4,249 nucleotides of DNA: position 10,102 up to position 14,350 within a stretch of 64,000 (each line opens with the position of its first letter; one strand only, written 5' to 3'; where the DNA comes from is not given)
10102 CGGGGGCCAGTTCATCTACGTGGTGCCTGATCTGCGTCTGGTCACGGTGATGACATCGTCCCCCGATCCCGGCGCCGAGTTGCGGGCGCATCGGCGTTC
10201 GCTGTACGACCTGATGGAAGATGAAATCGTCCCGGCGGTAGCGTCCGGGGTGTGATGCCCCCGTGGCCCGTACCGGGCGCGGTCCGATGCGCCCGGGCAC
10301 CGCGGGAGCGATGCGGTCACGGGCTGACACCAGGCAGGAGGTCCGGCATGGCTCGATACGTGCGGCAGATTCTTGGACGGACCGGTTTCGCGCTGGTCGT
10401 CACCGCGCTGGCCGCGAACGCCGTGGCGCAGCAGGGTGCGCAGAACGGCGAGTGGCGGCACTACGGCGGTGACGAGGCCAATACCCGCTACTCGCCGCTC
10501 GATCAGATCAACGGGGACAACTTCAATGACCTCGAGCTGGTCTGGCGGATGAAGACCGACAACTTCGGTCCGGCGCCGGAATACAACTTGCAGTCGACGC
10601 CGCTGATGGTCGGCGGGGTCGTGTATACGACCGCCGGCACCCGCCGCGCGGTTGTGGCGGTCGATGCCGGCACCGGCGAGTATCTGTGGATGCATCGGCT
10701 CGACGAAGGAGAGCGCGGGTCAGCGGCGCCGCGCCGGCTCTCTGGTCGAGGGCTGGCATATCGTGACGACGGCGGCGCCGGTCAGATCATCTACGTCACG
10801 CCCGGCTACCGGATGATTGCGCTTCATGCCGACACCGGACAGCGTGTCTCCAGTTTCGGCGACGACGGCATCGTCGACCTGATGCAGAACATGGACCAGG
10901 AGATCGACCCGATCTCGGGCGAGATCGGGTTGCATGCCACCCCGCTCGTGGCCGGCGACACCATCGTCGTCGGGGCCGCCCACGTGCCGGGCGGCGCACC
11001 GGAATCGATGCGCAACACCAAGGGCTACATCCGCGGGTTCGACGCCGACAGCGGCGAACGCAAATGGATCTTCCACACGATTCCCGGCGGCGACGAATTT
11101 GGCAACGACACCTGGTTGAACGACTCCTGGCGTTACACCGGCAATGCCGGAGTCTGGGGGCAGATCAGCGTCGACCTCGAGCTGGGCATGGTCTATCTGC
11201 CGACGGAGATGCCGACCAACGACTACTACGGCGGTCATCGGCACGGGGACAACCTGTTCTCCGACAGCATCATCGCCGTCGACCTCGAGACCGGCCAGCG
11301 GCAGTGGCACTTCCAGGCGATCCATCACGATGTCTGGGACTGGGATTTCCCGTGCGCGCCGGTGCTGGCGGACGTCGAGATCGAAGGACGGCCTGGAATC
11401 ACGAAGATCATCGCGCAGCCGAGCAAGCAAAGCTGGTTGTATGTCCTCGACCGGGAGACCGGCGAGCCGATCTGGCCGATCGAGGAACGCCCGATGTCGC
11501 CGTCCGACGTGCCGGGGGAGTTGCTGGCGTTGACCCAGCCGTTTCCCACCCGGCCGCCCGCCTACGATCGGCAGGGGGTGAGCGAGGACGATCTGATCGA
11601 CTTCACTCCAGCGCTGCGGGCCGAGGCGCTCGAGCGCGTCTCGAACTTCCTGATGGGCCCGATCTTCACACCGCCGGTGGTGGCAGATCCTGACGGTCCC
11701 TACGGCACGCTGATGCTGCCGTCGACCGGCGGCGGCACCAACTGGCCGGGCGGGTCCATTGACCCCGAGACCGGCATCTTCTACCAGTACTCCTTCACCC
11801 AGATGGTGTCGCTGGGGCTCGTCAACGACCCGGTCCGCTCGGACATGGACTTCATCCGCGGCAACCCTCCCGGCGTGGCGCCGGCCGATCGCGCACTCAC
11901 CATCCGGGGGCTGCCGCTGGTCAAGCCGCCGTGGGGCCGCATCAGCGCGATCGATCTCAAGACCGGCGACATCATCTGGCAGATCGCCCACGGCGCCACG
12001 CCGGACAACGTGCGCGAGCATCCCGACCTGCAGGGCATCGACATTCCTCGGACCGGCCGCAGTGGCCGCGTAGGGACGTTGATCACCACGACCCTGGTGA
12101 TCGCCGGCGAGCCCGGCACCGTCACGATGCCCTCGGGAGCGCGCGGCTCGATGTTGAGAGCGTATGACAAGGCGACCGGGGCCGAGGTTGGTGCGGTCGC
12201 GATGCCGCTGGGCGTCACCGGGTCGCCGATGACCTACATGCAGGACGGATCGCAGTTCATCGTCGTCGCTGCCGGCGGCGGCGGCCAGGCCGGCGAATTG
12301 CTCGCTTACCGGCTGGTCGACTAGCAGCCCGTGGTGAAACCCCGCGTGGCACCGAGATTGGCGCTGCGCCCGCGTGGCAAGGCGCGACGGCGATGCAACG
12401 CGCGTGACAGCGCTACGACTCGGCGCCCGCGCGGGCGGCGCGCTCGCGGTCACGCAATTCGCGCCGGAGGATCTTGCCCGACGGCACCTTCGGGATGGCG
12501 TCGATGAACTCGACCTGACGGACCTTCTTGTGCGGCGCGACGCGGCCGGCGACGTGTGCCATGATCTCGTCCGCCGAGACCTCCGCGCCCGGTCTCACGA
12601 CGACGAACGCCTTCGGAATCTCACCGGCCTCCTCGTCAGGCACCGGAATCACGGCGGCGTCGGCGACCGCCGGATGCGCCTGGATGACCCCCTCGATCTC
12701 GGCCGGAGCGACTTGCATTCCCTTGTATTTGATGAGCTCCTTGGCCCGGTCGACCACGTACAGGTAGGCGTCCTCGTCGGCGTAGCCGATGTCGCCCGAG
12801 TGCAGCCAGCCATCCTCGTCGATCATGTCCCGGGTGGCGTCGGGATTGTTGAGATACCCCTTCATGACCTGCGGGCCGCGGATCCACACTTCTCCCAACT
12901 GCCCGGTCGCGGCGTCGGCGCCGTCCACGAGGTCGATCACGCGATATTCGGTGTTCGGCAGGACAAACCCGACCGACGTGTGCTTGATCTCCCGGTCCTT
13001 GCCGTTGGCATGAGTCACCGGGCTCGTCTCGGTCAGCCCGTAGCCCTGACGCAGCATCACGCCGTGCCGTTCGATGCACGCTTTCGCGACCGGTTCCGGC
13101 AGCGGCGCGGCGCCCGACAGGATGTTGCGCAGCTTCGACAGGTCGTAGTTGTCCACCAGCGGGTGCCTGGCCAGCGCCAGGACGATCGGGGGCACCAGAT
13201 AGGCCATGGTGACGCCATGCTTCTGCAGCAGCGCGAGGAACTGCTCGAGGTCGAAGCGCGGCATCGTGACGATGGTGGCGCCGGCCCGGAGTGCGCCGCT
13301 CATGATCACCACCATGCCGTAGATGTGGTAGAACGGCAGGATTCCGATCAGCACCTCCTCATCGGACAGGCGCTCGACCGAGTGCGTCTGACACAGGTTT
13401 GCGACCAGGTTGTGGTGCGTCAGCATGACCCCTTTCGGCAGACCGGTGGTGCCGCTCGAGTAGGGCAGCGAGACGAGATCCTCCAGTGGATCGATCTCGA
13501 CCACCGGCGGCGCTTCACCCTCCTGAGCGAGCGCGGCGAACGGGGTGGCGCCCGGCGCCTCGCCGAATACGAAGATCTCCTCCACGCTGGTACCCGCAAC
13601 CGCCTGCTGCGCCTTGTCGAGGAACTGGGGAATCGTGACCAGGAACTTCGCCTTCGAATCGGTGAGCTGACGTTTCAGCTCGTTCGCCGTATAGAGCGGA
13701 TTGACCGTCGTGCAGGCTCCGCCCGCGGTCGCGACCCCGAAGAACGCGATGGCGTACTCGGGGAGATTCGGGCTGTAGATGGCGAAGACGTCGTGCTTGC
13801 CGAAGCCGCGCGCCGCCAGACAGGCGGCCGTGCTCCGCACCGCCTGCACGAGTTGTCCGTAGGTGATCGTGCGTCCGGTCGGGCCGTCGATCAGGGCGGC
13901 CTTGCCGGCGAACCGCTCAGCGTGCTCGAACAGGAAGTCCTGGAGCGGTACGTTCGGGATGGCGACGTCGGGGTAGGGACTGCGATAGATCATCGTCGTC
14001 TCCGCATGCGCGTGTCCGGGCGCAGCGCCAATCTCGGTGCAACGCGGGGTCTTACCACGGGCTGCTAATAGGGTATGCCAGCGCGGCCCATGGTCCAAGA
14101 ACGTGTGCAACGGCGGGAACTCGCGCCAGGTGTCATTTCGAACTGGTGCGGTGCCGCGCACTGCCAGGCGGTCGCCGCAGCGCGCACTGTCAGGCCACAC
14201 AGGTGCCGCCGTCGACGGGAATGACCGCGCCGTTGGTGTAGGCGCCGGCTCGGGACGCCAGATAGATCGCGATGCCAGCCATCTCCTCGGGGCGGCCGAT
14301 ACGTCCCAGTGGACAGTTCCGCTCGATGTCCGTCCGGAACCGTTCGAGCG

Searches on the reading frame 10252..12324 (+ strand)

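Call 8: search_protein_families(library=pfam, proteins=[window:10252-12324:+], max_evalue=0.01)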
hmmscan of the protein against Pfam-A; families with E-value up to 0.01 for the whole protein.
window:10252-12324:+ (690 aa): 3 families
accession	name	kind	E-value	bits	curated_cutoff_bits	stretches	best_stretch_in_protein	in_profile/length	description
PF01011.28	PQQ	-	8.4e-174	580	26.7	1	68-670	1-595/595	Glucose/ethanol/alcohol dehydrogenase, beta-propeller domain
PF13360.13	PQQ_2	-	1.1e-15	58.4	27.6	0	339-408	4-57/233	Outer membrane protein assembly factor BamB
PF23727.1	Beta-prop_FAM234A_B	-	0.0056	15.7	26.4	0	93-153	274-334/467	FAM234A/B beta-propeller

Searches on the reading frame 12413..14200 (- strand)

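Call 8: search_protein_families(library=pfam, proteins=[window:12413-14200:-], max_evalue=0.01)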
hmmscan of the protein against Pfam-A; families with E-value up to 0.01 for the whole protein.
window:12413-14200:- (595 aa): 2 families
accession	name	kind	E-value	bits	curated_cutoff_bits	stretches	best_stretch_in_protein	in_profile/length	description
PF00501.34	AMP-binding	-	6.1e-96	322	29.9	1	91-450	2-384/384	AMP-binding enzyme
PF13193.12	AMP-binding_C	-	5.6e-20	72.5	24.5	1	501-576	1-76/76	AMP-binding enzyme C-terminal domain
